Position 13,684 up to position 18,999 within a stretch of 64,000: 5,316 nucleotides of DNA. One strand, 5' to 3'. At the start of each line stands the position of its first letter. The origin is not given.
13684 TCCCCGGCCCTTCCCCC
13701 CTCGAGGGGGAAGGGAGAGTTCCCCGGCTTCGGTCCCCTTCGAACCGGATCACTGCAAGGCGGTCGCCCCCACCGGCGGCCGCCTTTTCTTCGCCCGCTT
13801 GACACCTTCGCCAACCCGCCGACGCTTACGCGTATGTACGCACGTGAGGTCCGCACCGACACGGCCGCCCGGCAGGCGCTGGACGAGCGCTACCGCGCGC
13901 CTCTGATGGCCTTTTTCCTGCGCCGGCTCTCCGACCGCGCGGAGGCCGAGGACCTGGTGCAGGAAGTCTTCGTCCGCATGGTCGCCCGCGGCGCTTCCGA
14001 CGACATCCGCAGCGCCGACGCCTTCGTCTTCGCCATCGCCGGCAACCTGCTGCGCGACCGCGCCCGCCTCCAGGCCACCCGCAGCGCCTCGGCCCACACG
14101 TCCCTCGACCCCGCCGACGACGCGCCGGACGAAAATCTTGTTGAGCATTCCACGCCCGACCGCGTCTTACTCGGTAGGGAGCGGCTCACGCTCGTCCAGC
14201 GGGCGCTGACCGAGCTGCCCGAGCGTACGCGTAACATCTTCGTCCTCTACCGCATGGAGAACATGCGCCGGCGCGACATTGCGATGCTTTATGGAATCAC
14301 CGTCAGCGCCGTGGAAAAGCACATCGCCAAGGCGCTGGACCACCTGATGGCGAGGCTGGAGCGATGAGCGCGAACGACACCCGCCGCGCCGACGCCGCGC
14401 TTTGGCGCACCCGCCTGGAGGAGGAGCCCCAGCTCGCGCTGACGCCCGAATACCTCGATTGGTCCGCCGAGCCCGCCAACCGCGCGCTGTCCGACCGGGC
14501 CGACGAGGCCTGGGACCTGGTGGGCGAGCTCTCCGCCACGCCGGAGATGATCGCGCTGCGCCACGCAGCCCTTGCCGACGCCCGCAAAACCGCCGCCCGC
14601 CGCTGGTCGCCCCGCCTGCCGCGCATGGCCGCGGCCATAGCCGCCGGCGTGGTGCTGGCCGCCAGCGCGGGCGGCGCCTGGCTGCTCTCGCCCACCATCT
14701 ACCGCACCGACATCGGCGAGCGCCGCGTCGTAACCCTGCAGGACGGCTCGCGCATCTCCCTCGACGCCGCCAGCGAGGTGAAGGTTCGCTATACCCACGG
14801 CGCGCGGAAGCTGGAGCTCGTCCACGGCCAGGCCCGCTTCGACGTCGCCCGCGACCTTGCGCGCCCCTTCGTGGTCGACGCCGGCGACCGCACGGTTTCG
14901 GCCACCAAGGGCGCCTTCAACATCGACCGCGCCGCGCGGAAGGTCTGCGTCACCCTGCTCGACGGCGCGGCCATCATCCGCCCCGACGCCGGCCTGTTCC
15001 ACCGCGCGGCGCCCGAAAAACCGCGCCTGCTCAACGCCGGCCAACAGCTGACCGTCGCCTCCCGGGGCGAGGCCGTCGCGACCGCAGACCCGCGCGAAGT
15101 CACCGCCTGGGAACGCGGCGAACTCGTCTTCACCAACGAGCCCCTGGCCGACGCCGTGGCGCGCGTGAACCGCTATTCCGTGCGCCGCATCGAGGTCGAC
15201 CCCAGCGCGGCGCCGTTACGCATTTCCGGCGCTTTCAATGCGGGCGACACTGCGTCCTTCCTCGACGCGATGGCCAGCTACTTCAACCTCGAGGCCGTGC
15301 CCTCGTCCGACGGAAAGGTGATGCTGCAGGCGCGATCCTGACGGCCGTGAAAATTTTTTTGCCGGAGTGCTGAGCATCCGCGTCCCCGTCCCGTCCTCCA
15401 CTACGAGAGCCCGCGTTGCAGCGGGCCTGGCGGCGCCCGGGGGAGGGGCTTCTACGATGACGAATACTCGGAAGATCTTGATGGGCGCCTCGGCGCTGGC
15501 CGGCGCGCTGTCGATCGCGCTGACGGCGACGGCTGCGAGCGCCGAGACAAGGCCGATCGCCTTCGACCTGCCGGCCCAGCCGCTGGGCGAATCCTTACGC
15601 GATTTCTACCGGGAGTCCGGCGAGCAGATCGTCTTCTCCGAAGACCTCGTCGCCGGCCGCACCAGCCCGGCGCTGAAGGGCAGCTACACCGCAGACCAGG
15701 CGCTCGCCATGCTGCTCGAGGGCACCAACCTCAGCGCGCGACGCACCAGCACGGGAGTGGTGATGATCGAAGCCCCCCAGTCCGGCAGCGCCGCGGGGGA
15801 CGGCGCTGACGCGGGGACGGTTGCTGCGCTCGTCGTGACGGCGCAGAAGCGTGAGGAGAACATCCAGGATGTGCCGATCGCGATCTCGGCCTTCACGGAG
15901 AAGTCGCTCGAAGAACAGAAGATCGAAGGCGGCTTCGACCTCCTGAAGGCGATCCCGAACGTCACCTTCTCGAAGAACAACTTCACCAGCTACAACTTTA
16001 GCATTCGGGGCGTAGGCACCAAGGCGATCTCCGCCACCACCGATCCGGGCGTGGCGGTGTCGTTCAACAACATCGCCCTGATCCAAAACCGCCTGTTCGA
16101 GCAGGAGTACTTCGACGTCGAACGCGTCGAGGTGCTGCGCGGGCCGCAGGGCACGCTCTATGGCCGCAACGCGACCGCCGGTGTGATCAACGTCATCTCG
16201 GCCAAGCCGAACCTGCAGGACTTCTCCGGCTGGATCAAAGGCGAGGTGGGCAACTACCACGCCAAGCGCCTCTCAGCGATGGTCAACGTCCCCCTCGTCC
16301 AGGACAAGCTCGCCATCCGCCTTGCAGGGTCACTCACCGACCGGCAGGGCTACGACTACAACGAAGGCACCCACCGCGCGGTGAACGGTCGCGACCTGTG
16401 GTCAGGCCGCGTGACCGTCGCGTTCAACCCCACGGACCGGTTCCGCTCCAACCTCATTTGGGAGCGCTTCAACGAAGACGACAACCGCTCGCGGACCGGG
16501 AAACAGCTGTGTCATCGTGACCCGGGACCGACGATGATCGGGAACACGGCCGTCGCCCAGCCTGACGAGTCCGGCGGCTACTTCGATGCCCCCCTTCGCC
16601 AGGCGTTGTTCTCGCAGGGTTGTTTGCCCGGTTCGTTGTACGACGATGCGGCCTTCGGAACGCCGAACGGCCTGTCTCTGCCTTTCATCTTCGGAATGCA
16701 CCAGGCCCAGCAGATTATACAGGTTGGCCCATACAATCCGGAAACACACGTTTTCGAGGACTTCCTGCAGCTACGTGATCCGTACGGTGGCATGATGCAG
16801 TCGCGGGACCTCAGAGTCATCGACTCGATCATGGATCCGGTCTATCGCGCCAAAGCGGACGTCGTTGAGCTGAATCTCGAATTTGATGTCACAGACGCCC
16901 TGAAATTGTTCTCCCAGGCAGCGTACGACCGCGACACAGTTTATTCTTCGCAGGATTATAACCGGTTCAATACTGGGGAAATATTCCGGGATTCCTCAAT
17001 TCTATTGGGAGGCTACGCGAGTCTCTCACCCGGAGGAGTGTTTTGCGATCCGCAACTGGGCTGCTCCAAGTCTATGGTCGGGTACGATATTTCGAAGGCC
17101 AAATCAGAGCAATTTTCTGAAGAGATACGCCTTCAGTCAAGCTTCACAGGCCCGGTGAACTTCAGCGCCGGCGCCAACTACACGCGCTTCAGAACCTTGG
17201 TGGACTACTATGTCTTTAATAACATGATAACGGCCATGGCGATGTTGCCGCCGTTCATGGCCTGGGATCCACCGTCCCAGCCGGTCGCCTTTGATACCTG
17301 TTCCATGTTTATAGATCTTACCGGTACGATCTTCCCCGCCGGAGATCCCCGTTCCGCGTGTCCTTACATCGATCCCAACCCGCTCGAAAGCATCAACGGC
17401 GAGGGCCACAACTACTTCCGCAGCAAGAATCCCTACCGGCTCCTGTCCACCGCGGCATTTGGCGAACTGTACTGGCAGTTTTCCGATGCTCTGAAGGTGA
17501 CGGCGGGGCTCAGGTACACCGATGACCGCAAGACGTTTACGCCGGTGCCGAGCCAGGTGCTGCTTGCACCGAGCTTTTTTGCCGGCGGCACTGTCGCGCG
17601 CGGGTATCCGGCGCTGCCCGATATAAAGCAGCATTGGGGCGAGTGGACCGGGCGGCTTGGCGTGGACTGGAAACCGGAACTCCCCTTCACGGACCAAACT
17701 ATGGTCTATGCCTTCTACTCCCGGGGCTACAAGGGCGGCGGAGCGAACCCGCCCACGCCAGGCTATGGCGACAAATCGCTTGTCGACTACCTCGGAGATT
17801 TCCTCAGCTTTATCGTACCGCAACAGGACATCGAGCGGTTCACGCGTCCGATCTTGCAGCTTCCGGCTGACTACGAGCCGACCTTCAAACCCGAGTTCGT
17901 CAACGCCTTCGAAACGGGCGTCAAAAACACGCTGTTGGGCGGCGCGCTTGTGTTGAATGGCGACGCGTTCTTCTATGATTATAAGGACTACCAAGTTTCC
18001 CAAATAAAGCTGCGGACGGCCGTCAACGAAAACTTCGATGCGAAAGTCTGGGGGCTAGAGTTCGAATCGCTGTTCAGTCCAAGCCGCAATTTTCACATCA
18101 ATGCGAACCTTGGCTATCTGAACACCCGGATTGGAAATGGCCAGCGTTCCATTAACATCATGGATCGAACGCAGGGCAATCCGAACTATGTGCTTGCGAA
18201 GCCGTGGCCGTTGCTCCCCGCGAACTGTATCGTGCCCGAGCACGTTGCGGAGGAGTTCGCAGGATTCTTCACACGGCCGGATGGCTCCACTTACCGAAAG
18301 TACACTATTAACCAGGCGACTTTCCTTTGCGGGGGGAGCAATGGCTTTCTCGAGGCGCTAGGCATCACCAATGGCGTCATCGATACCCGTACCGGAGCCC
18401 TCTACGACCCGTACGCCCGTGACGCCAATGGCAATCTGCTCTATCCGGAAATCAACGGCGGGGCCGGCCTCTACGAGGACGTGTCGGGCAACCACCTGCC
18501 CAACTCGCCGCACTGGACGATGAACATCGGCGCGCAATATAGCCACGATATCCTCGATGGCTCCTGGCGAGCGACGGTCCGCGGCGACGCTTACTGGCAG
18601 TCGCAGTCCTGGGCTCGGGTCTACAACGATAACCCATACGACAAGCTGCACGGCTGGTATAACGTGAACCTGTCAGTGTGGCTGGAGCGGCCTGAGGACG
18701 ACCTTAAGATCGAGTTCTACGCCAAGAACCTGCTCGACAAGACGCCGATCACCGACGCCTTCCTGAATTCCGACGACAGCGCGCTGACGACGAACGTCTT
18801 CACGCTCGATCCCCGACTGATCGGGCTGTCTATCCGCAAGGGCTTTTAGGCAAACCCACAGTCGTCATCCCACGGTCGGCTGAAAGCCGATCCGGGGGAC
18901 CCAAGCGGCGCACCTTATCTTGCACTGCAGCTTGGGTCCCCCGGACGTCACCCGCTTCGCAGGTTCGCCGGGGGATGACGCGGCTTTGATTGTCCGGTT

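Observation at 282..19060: Four sibling hairpin+terminator elements after every TBDR: candidate 3'-derived sRNA family with an anti-RBS seed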

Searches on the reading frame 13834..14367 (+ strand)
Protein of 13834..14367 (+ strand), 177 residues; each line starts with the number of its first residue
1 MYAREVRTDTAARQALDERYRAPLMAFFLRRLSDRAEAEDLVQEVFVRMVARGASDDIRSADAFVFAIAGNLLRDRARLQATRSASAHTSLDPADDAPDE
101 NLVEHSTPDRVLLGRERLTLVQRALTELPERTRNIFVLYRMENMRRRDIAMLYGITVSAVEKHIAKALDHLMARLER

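Call 8: search_protein_families(library=pfam, proteins=[window:13834-14367:+])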
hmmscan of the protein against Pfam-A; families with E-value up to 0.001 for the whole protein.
window:13834-14367:+ (177 aa): 3 families
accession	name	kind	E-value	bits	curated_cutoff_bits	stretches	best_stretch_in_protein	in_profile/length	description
PF08281.18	Sigma70_r4_2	-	3e-12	46.4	25.7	1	120-171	3-54/54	Sigma-70, region 4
PF04542.20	Sigma70_r2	-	1.2e-09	38.3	24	1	18-80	3-68/71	Sigma-70 region 2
PF04545.22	Sigma70_r4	-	2e-06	27.6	24.1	1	124-171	1-48/50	Sigma-70, region 4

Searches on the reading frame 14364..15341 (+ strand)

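Call 8: search_protein_families(library=pfam, proteins=[window:14364-15341:+])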
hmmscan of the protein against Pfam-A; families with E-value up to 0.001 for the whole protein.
window:14364-15341:+ (325 aa): 1 family
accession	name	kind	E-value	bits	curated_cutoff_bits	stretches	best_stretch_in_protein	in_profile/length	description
PF04773.18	FecR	-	5.2e-19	68.9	24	1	113-202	3-95/97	FecR protein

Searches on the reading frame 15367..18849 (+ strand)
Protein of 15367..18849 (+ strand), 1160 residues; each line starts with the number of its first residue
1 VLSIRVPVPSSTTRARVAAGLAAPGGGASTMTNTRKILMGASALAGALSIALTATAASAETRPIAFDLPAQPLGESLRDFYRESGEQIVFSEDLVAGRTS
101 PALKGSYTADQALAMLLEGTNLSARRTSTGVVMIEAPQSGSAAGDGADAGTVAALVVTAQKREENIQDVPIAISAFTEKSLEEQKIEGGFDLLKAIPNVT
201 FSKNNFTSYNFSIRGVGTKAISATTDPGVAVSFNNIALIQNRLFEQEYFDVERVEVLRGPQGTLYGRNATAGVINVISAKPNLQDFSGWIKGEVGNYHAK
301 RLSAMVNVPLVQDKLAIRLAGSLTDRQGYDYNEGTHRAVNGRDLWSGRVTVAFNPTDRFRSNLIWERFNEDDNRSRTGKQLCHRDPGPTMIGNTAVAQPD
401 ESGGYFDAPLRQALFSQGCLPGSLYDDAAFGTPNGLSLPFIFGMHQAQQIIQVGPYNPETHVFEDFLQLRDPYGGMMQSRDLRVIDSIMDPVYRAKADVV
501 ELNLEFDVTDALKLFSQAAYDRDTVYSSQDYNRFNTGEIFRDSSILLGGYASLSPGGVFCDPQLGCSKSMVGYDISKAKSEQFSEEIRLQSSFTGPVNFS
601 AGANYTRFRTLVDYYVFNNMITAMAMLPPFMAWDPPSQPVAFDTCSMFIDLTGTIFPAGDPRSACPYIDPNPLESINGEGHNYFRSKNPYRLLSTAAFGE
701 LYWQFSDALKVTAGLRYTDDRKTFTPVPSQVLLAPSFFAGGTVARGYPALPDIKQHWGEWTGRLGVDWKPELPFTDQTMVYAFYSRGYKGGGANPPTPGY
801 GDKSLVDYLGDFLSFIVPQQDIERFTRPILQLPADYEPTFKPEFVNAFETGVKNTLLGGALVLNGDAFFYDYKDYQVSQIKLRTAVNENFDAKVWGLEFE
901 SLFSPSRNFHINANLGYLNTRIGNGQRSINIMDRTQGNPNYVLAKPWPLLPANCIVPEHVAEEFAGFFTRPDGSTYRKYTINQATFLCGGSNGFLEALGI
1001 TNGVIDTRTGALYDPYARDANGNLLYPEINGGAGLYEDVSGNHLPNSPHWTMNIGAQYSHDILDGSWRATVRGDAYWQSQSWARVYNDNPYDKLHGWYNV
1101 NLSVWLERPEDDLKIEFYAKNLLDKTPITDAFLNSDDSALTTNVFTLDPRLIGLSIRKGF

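Call 8: search_protein_families(library=pfam, proteins=[window:15367-18849:+])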
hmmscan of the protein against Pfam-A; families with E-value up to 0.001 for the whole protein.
window:15367-18849:+ (1160 aa): 3 families
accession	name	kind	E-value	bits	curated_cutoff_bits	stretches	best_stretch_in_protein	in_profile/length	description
PF00593.30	TonB_dep_Rec_b-barrel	-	7.5e-27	95.7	27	2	502-937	65-371/436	TonB dependent receptor-like, beta-barrel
PF07715.20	Plug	-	3.4e-16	60.1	23.9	1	166-273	2-107/107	TonB-dependent Receptor Plug Domain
PF07660.19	STN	-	3.6e-12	46.3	28.4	1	87-134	2-49/52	Secretin and TonB N terminus short domain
